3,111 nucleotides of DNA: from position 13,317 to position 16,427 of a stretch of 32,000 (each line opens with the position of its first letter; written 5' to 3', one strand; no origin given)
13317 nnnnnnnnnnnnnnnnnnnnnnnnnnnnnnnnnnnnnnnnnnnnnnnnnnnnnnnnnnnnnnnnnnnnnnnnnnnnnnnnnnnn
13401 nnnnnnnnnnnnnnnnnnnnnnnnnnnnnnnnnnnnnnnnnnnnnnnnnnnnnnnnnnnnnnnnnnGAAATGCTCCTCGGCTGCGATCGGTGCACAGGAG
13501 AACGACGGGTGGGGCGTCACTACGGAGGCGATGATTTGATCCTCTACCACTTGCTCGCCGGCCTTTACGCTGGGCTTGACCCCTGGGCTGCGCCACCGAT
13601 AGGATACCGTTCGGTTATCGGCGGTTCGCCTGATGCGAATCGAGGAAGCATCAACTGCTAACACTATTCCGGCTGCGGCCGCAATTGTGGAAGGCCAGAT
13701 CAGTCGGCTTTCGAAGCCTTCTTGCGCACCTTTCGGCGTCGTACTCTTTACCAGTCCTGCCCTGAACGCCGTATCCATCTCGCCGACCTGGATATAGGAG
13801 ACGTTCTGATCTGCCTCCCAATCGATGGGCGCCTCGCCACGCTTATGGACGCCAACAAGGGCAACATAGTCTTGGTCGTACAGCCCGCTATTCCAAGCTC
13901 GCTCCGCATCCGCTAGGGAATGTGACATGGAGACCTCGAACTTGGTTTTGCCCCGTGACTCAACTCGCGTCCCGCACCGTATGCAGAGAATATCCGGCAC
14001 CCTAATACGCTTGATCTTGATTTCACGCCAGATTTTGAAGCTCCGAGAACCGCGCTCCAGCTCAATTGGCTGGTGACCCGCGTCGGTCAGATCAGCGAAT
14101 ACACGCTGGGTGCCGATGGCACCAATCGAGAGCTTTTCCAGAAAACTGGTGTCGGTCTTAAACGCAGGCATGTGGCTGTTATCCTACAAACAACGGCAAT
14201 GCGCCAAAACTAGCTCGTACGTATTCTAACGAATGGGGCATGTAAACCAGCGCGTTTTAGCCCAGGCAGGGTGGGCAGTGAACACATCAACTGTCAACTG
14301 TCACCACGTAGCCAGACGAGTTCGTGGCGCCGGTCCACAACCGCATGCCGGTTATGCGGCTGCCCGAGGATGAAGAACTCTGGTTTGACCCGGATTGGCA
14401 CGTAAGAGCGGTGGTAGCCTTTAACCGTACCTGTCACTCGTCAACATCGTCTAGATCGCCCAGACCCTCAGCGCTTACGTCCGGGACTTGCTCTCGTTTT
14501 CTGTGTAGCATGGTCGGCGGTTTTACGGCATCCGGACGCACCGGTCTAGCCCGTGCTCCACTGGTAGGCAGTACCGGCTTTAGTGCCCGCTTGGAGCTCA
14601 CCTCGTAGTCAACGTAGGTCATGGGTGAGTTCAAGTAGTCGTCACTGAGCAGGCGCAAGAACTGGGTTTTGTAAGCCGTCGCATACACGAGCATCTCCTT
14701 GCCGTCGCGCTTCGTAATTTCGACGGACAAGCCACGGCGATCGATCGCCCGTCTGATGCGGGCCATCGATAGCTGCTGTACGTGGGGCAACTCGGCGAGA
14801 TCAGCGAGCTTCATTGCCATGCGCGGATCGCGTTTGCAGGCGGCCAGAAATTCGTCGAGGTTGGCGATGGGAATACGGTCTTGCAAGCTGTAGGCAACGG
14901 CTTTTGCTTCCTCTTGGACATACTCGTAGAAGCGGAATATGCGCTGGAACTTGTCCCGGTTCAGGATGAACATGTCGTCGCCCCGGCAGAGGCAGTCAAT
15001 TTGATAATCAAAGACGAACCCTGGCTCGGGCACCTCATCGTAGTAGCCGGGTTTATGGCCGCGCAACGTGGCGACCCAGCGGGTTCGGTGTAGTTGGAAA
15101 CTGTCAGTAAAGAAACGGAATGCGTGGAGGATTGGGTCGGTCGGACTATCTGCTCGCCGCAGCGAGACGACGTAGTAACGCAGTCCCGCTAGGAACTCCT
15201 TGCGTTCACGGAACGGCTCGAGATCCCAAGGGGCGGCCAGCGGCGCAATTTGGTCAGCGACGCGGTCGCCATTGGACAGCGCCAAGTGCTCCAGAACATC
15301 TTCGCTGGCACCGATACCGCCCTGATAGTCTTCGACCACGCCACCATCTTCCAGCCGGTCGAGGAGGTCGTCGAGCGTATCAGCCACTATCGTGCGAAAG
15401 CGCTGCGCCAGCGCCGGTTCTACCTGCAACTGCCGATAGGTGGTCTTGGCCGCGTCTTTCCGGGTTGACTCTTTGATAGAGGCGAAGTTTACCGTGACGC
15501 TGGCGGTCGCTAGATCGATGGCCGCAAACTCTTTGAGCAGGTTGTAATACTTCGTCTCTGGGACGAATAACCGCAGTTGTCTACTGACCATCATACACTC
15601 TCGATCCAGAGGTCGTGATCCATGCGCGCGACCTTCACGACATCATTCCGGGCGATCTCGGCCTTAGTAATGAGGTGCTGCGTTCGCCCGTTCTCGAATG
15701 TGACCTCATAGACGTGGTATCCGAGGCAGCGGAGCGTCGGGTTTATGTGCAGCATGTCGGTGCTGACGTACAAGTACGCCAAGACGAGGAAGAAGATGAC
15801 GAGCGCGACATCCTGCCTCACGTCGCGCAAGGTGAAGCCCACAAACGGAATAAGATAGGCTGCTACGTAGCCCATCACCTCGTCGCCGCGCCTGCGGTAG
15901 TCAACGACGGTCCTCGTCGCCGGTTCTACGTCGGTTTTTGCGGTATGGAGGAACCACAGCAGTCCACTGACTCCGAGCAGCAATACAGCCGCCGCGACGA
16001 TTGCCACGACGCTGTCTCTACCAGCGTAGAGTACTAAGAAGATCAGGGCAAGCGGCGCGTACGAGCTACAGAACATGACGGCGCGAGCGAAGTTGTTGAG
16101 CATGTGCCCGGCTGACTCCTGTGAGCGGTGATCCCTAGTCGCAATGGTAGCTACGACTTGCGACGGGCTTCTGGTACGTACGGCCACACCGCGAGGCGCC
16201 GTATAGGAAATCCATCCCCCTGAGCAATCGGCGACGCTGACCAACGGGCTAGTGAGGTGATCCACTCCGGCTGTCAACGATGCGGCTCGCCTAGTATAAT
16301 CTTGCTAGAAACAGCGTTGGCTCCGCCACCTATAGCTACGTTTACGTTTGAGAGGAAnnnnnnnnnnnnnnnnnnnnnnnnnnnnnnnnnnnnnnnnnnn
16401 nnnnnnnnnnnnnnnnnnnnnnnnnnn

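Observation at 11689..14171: Methyltransferase translationally coupled to a nuclease-like / HEAT-repeat protein: candidate undescribed R-M-like defence pair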

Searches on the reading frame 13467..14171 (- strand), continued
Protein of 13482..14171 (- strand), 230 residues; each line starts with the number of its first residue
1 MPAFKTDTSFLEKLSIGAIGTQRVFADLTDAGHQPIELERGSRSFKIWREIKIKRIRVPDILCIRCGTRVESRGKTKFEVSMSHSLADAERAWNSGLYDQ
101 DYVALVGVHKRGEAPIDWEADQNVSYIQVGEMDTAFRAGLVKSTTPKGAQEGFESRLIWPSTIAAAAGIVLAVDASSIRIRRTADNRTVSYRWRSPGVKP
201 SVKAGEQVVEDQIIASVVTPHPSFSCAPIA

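Call 91: search_protein_families(library=padloc, proteins=[L105:2304-4133:-, L121:2810-4669:-, L105:4476-5927:+, L156:2841-4325:+, L111:7738-8193:-], max_evalue=0.001)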
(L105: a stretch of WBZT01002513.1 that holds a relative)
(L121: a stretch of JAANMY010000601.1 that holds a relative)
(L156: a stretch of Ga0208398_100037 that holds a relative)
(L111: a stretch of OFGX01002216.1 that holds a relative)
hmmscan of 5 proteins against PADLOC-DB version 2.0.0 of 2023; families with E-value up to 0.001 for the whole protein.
L105:2304-4133:- (609 aa): 33 families (the best 25 are shown)
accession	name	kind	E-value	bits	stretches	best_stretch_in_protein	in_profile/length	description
PDLC03312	MTase_II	-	3e-94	314.8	1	9-534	176-689/1344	Type II methyltransferase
PDLC02541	PglX|PglXI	-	1.8e-87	292.4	2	72-535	189-653/919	PglXI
PDLC03346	MTase_II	-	9.1e-50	167.3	2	131-513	361-744/1068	Type II methyltransferase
PDLC03319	MTase_II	-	3.9e-23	80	2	249-473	171-394/503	Type II methyltransferase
PDLC03228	MTase_II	-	4.6e-14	50.8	1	30-76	144-190/227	Type II methyltransferase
PDLC03371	MTase_II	-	1.1e-11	42.8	1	31-73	192-234/260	Type II methyltransferase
PDLC03380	MTase_II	-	1.3e-11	42.3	1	366-450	259-342/393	Type II methyltransferase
PDLC03325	MTase_II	-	8.2e-11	39.3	2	42-87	84-129/426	Type II methyltransferase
PDLC03367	MTase_II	-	5.4e-10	36.2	1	15-469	7-444/633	Type II methyltransferase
PDLC03239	MTase_II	-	1.3e-09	35.3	1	28-118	69-161/442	Type II methyltransferase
PDLC03308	MTase_II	-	1.7e-09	35.2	1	30-72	333-375/419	Type II methyltransferase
PDLC03300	MTase_II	-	2.6e-09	34.6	1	29-81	214-266/302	Type II methyltransferase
PDLC03233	MTase_II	-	1.2e-08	32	1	352-490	476-631/731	Type II methyltransferase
PDLC03299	MTase_II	-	1.4e-08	32.6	1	32-80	198-246/296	Type II methyltransferase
PDLC03732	oMTase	-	2.3e-08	31.9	1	24-96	178-253/258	orphan methyltransferase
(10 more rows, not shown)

L121:2810-4669:- (619 aa): 38 families (the best 25 are shown)
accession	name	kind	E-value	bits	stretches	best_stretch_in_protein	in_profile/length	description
PDLC03312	MTase_II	-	2.5e-95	318.3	1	13-521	174-672/1344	Type II methyltransferase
PDLC02541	PglX|PglXI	-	2.2e-86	288.8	2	78-514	189-625/919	PglXI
PDLC03346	MTase_II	-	4.1e-49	165.1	2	133-513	357-738/1068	Type II methyltransferase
PDLC03319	MTase_II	-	1.2e-23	81.8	2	255-479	171-394/503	Type II methyltransferase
PDLC03228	MTase_II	-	8.9e-15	53.1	1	15-80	127-188/227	Type II methyltransferase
PDLC03325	MTase_II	-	5.2e-13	46.5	2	356-473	273-385/426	Type II methyltransferase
PDLC03371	MTase_II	-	5.7e-12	43.7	1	36-79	191-234/260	Type II methyltransferase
PDLC03380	MTase_II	-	9.8e-12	42.8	1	370-456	257-342/393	Type II methyltransferase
PDLC03367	MTase_II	-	1.5e-11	41.4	1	21-475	7-444/633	Type II methyltransferase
PDLC04134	mad2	-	1.4e-10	38.7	1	359-470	340-415/492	mads_2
PDLC03299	MTase_II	-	9e-10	36.5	1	38-85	198-245/296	Type II methyltransferase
PDLC03300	MTase_II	-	1.9e-09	35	1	35-85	214-264/302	Type II methyltransferase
PDLC03308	MTase_II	-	4.3e-09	33.9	1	36-78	333-375/419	Type II methyltransferase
PDLC03233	MTase_II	-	4.9e-09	33.3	1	358-488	476-624/731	Type II methyltransferase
PDLC03239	MTase_II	-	6.8e-09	32.9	1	34-92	69-129/442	Type II methyltransferase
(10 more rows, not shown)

L105:4476-5927:+ (484 aa): 1 family
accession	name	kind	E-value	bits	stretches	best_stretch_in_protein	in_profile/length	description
PDLC02919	HEAT-ARM_XIII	-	1.5e-06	23.9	1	335-448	1529-1645/1972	-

L156:2841-4325:+ (495 aa): 1 family
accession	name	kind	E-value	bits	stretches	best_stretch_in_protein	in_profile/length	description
PDLC02919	HEAT-ARM_XIII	-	4.6e-05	19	1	308-449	1234-1374/1972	-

L111:7738-8193:- (152 aa): 2 families
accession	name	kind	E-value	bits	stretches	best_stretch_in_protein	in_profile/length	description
PDLC03554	REase_II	-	5.5e-48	161.2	1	7-149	14-157/187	Type II restriction enzyme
PDLC03536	REase_II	-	4.5e-46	155.4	1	11-151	95-236/237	Type II restriction enzyme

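Call 92: search_solved_structures(query=L105:2304-4133:-, max_evalue=0.01)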
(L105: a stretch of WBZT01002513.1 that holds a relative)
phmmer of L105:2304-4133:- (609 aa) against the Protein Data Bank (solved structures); distinct sequences matched with E-value up to 0.01: 2.
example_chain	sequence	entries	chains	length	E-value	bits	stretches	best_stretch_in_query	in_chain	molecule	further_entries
1eg2_A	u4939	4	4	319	0.0031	19.7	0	32-80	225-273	MODIFICATION METHYLASE RSRI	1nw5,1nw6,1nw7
1nw8_A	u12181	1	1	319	0.0067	18.6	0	32-80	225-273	MODIFICATION METHYLASE RSRI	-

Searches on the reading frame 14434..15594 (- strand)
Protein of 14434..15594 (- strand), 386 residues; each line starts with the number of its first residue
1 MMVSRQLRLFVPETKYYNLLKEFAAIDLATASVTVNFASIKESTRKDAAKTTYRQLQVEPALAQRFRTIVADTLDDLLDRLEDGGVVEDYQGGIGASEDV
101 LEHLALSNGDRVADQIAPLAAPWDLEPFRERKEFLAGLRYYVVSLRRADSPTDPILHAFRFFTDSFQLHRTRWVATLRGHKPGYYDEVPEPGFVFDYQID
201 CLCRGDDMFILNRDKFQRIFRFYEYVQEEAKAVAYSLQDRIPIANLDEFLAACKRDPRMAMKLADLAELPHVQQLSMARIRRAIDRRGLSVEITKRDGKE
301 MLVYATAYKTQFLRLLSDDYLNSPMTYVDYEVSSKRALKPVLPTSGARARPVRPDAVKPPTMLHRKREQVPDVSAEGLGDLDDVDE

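Call 4: search_protein_families(library=pfam, proteins=[window:14434-15594:-], max_evalue=0.01)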
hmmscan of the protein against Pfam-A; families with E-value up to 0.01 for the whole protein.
window:14434-15594:- (386 aa): 1 family
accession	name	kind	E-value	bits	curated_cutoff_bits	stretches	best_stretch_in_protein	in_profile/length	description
PF16162.10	KwaB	-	1.4e-15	58.2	26.3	1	183-326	44-186/186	Kiwa protein KwaB-like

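Call 5: search_protein_families(library=padloc, proteins=[window:14434-15594:-], max_evalue=0.01)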
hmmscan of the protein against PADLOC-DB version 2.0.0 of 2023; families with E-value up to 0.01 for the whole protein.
window:14434-15594:- (386 aa): 10 families
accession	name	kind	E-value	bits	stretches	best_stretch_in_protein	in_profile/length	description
PDLC00231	KwaB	-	3.6e-15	54.3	1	50-323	32-293/305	DUF4868 domain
PDLC00235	KwaB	-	5.5e-12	43.8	1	18-338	7-310/312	DUF4868 domain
PDLC00233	KwaB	-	5.2e-11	40.3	1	185-339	158-315/320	DUF4868 domain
PDLC00223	KwaB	-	2.5e-10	38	1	194-330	189-326/339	DUF4868 domain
PDLC00230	KwaB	-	3.7e-08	31.2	1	177-341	155-319/322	DUF4868 domain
PDLC00224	KwaB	-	4.7e-08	31.1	1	32-321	14-288/302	DUF4868 domain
PDLC00222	KwaB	-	8.3e-08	29.9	1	183-338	134-291/292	DUF4868 domain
PDLC00237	KwaB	-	7.7e-07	26.9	1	20-335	5-302/306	DUF4868 domain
PDLC00234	KwaB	-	1e-05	23.1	1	184-338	136-288/289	DUF4868 domain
PDLC00236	KwaB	-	2.6e-05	21.8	1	169-272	146-247/314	DUF4868 domain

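Call 6: search_protein_families(library=ncbifam, proteins=[window:14434-15594:-], max_evalue=0.01)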
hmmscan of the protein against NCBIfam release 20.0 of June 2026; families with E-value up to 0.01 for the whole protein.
window:14434-15594:- (386 aa): 1 family
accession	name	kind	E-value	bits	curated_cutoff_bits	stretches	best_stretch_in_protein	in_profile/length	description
NF041623.1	KwaB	equivalog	1.3e-10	41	200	1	197-335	165-305/306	anti-phage protein KwaB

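Call 75: find_homologous_proteins(query=window:14434-15594:-, max_evalue=0.001)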
Query window:14434-15594:- (386 aa): 8 proteins with E <= 0.001 among 6091 candidates.
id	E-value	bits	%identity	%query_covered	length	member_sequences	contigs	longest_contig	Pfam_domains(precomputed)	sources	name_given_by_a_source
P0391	7.9e-255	863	100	100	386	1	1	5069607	PF16162.11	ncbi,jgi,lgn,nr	ncbi:MAG: hypothetical protein OJF49_001055 [Ktedonobacterales bacterium]|jgi:hypothetical protein|n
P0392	8.5e-206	701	81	99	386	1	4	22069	PF16162.11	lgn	-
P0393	5.3e-190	649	75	100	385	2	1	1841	PF16162.11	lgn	-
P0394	2.4e-166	572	67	99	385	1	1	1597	PF16162.11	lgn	-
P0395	7.1e-128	445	64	79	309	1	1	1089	PF16162.11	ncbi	-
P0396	1.1e-99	352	48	90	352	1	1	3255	PF16162.11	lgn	-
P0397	3.3e-46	176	36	74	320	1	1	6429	PF16162.11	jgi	jgi:Domain of unknown function (DUF4868)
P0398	1.3e-40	158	35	72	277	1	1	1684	PF16162.11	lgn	-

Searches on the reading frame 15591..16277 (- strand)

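Call 4: search_protein_families(library=pfam, proteins=[window:15591-16277:-], max_evalue=0.01)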
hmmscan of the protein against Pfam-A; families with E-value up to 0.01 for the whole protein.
window:15591-16277:- (228 aa): 0 families

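Call 5: search_protein_families(library=padloc, proteins=[window:15591-16277:-], max_evalue=0.01)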
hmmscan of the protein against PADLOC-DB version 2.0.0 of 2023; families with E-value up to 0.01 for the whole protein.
window:15591-16277:- (228 aa): 14 families
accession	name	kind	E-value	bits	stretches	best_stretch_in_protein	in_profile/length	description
PDLC00221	KwaA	-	6.3e-24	82.9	1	59-218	1-161/173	Unknown function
PDLC00213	KwaA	-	2.1e-22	77.7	1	98-226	61-191/197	Unknown function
PDLC00219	KwaA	-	5.8e-22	76.6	1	88-225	48-189/194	Unknown function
PDLC00212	KwaA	-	1.1e-20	72.3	1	93-224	60-198/205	Unknown function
PDLC00216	KwaA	-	1.7e-20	72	1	59-220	1-164/173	Unknown function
PDLC00217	KwaA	-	3.1e-20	70.6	1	61-210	4-164/193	Unknown function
PDLC00215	KwaA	-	1.3e-19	68.6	1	63-225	6-190/196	Unknown function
PDLC00220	KwaA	-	4.4e-19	67.1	1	87-225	55-194/198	Unknown function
PDLC00208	KwaA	-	9.8e-19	65.7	1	62-195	3-149/190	Unknown function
PDLC00214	KwaA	-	2.4e-11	41.9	1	87-205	40-156/181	Unknown function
PDLC00210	KwaA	-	5.7e-10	37.6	1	62-223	3-165/169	Unknown function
PDLC00207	KwaA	-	6.6e-09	34.3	1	88-209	64-185/213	Unknown function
PDLC00211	KwaA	-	1.5e-08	32.7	1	93-220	64-203/215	Unknown function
PDLC00218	KwaA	-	3e-07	28.4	1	62-219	10-177/186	Unknown function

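Call 6: search_protein_families(library=ncbifam, proteins=[window:15591-16277:-], max_evalue=0.01)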
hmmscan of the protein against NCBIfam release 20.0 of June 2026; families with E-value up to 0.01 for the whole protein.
window:15591-16277:- (228 aa): 1 family
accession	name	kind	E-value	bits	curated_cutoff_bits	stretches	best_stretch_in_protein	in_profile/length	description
NF041622.1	KwaA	equivalog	6.2e-25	88.1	100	1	88-224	42-181/182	anti-phage protein KwaA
